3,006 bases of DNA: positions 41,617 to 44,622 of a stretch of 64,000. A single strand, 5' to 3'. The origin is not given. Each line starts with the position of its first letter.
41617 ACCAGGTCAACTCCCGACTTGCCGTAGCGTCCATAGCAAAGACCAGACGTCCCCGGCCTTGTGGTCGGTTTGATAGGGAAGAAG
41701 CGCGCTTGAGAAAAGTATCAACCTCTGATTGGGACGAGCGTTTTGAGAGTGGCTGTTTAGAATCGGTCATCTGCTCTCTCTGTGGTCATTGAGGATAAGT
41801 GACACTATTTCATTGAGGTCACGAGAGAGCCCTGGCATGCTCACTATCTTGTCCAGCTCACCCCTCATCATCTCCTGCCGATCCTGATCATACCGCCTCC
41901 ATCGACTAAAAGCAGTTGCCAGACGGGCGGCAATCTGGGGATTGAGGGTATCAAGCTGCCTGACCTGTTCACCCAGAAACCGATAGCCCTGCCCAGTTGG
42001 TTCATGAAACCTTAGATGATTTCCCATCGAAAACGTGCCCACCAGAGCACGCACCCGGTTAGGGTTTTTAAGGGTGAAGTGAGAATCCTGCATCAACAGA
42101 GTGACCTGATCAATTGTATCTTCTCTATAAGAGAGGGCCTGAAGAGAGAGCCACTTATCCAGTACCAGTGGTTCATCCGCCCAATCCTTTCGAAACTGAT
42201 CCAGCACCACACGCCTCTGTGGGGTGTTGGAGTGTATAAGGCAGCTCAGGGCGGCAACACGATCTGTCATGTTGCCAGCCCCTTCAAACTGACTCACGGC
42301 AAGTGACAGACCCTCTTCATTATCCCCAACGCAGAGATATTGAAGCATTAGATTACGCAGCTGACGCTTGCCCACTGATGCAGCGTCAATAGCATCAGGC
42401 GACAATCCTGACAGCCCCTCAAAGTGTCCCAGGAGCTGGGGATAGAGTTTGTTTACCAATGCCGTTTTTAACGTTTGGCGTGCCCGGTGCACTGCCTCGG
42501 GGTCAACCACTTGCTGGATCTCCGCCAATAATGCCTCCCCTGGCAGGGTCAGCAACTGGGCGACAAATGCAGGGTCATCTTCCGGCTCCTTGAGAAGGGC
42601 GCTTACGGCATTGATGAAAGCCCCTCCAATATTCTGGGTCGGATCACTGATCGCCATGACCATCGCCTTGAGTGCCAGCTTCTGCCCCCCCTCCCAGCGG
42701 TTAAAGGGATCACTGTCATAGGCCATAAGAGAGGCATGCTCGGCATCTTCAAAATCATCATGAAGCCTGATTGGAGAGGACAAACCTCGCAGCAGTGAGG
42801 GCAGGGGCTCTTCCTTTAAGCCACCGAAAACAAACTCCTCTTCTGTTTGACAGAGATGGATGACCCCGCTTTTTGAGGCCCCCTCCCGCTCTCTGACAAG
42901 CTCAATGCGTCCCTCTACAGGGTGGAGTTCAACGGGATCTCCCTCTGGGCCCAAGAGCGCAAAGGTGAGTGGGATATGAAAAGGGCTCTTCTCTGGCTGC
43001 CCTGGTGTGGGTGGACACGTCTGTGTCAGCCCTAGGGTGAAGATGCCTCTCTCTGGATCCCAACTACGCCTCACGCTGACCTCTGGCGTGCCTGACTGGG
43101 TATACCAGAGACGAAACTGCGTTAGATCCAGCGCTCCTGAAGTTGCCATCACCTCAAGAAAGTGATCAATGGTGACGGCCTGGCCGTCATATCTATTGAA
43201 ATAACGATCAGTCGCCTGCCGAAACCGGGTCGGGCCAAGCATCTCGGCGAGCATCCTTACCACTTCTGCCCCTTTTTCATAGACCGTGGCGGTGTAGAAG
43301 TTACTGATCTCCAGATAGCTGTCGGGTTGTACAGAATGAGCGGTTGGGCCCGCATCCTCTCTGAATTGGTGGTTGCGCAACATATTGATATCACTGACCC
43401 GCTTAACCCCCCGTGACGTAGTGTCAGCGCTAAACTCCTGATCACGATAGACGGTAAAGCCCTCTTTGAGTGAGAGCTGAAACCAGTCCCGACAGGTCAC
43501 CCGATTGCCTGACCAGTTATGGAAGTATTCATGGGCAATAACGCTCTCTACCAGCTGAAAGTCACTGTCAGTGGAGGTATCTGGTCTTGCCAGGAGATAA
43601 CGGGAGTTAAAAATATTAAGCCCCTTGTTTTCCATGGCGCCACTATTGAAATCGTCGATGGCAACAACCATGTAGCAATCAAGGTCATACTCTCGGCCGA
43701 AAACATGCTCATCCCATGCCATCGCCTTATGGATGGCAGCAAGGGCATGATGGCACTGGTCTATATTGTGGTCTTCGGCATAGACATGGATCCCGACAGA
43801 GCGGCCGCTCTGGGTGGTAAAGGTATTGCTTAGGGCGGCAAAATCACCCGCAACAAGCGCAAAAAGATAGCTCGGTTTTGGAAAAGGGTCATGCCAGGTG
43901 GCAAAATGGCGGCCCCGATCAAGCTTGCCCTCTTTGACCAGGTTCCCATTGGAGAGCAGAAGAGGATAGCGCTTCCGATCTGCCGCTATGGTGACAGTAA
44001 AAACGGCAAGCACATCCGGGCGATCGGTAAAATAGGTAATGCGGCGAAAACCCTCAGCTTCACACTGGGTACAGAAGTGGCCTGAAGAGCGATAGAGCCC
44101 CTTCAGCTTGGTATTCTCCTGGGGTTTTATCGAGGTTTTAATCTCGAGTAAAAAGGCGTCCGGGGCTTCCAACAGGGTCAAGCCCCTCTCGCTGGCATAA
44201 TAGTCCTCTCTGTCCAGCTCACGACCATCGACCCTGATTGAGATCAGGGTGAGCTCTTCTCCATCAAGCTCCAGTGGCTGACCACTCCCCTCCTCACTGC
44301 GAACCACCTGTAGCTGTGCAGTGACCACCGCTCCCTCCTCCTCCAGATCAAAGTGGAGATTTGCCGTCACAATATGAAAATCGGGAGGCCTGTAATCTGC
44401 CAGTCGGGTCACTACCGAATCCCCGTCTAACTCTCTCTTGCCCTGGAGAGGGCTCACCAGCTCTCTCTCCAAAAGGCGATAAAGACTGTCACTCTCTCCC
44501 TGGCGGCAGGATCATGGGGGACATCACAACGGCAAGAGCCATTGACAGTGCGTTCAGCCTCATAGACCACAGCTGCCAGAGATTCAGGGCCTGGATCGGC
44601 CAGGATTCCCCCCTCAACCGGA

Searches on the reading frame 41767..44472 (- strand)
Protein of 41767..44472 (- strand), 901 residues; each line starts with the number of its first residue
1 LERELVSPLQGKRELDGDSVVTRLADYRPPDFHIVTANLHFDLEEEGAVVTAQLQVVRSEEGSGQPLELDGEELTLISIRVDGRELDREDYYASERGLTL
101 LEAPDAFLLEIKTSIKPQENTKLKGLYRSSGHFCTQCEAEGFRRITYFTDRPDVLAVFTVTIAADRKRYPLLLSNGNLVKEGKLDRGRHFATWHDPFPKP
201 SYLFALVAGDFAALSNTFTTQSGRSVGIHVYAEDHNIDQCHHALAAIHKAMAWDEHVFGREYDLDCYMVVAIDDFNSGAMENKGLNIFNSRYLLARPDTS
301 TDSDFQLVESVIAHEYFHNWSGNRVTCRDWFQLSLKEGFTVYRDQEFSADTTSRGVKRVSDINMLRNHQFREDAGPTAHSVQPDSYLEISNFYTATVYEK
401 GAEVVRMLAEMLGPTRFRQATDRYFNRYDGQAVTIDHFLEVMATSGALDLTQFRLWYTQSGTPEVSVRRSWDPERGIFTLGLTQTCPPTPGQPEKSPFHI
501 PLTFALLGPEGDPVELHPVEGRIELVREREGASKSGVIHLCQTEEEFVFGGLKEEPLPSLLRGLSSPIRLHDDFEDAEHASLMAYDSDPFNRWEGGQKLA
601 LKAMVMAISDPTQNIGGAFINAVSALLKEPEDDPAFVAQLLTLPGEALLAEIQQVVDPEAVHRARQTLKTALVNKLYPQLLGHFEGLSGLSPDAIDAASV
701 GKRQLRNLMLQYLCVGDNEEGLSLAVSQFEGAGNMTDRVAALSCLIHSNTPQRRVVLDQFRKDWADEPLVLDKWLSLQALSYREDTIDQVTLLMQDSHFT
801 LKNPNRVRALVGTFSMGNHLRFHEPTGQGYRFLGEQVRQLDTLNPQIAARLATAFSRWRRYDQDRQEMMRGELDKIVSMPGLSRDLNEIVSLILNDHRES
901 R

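Call 7: search_protein_families(library=ncbifam, proteins=[window:41767-44472:-])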
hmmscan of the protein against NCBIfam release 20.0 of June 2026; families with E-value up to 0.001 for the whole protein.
window:41767-44472:- (901 aa): 3 families
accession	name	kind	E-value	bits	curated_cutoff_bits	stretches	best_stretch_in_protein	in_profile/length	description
TIGR02414.1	pepN_proteo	equivalog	0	1184.4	718.2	1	26-892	1-866/868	aminopeptidase N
TIGR02412.1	pepN_strep_liv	equivalog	6.5e-36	124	591.2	1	67-473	51-455/832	aminopeptidase N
TIGR02411.1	leuko_A4_hydro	equivalog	6.1e-25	88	761.7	1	49-442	32-417/600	leukotriene-A(4) hydrolase/aminopeptidase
